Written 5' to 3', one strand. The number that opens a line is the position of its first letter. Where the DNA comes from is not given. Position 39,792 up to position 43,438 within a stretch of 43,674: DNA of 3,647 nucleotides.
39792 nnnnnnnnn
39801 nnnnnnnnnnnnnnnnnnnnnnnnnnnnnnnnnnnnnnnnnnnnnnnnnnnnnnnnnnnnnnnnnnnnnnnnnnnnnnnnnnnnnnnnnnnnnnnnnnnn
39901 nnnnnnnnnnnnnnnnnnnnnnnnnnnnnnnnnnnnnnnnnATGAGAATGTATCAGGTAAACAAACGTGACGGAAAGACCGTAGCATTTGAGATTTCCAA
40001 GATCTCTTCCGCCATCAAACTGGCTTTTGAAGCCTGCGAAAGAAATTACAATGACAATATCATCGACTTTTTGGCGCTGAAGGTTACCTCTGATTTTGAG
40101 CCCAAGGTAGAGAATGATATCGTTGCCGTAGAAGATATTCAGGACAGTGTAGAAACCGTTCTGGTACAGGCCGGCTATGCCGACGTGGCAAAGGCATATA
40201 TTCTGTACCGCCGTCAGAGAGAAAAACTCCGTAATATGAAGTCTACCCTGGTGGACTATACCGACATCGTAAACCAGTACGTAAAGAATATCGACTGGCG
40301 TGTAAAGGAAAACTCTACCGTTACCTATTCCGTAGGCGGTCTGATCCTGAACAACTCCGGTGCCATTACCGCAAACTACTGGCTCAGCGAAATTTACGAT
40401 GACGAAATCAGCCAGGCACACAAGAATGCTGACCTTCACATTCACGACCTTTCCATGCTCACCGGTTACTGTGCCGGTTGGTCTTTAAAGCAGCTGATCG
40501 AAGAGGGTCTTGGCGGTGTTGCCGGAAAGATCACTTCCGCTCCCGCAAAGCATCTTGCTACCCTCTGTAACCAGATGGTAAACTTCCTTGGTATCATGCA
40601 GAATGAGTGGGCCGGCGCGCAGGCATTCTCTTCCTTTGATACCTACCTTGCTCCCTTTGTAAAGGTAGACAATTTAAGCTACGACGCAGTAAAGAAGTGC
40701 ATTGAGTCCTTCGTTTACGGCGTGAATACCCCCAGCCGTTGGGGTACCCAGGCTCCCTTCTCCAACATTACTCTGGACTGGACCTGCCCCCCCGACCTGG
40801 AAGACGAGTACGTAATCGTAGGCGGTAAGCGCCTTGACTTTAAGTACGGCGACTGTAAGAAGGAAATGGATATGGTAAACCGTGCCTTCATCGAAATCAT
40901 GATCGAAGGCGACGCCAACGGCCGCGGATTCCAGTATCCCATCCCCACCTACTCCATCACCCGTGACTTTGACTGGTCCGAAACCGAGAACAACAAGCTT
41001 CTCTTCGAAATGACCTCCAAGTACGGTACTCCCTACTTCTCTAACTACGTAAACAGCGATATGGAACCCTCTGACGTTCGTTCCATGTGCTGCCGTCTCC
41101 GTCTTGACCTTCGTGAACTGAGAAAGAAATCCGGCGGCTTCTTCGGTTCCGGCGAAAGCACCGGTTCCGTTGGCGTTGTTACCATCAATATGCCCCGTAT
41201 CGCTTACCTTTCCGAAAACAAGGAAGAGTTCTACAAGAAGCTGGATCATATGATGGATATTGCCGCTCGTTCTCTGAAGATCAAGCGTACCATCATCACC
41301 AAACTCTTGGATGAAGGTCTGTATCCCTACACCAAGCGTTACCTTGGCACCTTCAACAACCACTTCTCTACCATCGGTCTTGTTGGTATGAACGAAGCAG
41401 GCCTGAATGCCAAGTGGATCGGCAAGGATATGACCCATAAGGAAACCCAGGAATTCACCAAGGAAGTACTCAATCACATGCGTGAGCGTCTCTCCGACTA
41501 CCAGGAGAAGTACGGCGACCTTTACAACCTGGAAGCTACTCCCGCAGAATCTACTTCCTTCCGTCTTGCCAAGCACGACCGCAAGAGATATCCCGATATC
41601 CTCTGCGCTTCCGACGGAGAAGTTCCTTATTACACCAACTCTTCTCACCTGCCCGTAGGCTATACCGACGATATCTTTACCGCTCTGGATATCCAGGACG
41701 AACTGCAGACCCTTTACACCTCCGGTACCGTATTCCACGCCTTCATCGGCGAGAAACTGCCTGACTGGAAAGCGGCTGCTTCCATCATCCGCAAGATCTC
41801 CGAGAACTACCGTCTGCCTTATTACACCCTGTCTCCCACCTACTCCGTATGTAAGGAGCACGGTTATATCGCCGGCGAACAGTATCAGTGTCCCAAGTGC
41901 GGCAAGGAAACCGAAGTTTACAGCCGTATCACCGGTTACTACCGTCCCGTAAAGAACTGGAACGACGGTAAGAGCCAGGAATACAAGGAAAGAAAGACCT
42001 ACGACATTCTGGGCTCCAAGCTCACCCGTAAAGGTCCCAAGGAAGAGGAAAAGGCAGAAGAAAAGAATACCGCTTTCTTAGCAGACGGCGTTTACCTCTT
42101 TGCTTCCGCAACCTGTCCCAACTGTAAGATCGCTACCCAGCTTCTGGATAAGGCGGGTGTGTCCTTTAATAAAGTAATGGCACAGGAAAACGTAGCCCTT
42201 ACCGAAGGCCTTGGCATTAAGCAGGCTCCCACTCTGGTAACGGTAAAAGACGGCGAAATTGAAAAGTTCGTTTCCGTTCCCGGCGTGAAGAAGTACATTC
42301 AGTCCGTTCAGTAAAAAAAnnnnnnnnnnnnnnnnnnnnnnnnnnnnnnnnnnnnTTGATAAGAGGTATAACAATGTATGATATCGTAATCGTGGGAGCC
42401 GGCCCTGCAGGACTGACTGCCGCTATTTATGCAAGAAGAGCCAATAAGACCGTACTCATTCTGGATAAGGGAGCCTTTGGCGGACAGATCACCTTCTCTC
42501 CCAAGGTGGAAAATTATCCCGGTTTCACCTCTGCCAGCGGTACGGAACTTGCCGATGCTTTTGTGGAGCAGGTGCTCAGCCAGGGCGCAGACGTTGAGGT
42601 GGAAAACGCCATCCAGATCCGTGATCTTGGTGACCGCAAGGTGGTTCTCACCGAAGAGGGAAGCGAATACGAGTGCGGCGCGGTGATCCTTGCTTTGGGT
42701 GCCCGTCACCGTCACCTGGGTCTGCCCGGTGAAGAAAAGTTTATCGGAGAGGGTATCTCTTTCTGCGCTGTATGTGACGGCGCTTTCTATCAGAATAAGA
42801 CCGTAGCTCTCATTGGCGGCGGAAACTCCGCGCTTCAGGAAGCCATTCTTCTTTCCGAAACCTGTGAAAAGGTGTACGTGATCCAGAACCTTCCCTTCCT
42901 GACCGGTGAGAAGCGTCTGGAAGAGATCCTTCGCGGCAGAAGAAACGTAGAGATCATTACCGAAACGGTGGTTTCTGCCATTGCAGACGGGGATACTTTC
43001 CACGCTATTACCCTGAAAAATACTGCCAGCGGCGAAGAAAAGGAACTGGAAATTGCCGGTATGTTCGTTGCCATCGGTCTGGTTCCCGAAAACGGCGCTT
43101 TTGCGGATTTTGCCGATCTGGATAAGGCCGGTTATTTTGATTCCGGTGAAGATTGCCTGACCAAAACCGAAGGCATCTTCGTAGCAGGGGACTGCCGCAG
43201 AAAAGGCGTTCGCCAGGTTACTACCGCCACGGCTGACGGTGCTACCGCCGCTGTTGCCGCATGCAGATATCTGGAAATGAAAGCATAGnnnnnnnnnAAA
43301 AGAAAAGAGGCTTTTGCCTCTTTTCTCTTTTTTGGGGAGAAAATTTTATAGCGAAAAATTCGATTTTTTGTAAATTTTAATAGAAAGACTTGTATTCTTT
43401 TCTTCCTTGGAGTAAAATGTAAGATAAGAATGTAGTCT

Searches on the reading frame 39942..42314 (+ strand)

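Call 5: search_protein_families(library=pfam, proteins=[window:39942-42314:+], max_evalue=0.001)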
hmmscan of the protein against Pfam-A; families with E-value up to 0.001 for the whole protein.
window:39942-42314:+ (790 aa): 3 families
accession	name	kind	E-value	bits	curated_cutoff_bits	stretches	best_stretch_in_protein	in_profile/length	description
PF13597.11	NRDD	-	6.3e-193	642.9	26.2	1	123-687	1-562/562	Anaerobic ribonucleoside-triphosphate reductase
PF03477.21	ATP-cone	-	3.5e-20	72.8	25.8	1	5-94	2-87/88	ATP cone domain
PF00462.30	Glutaredoxin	-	0.00036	21.1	22.9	0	717-758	1-46/60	Glutaredoxin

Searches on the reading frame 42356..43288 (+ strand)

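Call 100: search_protein_families(library=pfam, proteins=[window:42356-43288:+], max_evalue=0.01)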
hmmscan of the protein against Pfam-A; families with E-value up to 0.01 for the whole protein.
window:42356-43288:+ (310 aa): 14 families
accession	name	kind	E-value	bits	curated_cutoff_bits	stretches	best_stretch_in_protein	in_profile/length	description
PF07992.20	Pyr_redox_2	-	7.4e-45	154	26.1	1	8-295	1-291/291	Pyridine nucleotide-disulphide oxidoreductase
PF13738.12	Pyr_redox_3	-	5.1e-18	65.8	30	2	87-278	106-305/305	Pyridine nucleotide-disulphide oxidoreductase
PF03486.20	HI0933_like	-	2.9e-11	43.7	50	1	9-42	2-36/244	HI0933-like protein Rossmann domain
PF00070.33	Pyr_redox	-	1.5e-10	41.9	22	1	150-221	2-80/82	Pyridine nucleotide-disulphide oxidoreductase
PF00890.30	FAD_binding_2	-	2.5e-09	37.3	20.4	1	9-78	1-72/414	FAD binding domain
PF01266.30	DAO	-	3.6e-09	37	27.9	1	9-43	1-37/353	FAD dependent oxidoreductase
PF13450.12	NAD_binding_8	-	4.3e-08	33.8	21.9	1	12-46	1-36/68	NAD(P)-binding Rossmann-like domain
PF12831.13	FAD_oxidored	-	4.6e-08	33.2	27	1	9-50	1-43/416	FAD dependent oxidoreductase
PF01946.23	Thi4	-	8.7e-07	28.9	26.2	1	6-44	16-56/235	Thi4 family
PF01134.28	GIDA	-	1.3e-05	24.9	22.1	1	9-37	1-30/391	Glucose inhibited division protein A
PF13454.12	NAD_binding_9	-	3.3e-05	24.3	21.8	0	66-116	103-154/155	FAD-NAD(P)-binding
PF01262.27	AlaDh_PNT_C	-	0.0021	18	23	1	2-38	23-59/214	Alanine dehydrogenase/PNT, C-terminal domain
PF01494.25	FAD_binding_3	-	0.005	16.5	22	0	8-38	2-32/349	FAD binding domain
PF13241.12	NAD_binding_7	-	0.0088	17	22.1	0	146-189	6-45/104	Putative NAD(P)-binding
